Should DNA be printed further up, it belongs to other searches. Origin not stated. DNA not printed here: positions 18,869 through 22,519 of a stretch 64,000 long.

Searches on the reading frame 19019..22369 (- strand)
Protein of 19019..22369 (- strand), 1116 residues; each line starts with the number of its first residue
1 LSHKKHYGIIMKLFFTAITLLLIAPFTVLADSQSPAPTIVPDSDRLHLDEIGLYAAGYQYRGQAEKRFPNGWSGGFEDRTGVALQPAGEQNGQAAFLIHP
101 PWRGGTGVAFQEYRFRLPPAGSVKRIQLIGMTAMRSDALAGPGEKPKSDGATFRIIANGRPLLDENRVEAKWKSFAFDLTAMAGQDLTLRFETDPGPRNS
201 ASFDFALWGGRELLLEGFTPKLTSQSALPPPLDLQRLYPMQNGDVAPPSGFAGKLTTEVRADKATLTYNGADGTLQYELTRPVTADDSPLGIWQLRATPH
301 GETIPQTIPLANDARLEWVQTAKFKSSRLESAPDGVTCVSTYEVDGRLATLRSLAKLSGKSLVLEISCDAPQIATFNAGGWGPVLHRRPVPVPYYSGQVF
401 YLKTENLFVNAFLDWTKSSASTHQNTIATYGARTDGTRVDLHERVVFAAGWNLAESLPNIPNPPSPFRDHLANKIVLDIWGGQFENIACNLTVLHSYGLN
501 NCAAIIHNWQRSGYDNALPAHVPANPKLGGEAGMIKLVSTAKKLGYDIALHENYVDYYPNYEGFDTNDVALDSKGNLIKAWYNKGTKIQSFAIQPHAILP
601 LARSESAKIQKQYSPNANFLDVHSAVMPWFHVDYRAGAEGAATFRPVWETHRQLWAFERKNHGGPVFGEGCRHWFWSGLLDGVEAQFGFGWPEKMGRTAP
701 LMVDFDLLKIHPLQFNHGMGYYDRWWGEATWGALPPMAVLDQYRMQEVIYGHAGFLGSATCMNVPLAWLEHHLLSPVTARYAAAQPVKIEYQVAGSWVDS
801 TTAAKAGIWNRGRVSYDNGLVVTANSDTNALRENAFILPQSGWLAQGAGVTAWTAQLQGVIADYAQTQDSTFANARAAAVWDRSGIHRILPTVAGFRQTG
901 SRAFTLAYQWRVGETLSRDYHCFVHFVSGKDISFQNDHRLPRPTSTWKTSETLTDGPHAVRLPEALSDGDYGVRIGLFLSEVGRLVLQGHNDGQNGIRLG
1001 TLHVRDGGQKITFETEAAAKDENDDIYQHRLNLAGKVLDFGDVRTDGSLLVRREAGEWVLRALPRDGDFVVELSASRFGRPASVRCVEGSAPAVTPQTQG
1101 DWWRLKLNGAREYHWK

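Call 81: search_protein_families(library=pfam, proteins=[window:19019-22369:-], max_evalue=0.0001)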
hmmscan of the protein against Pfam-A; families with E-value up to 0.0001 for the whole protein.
window:19019-22369:- (1116 aa): 1 family
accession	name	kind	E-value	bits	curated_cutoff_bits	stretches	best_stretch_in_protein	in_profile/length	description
PF18952.6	DUF5696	-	8.7e-12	44.8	25.6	1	484-611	266-400/612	Family of unknown function (DUF5696)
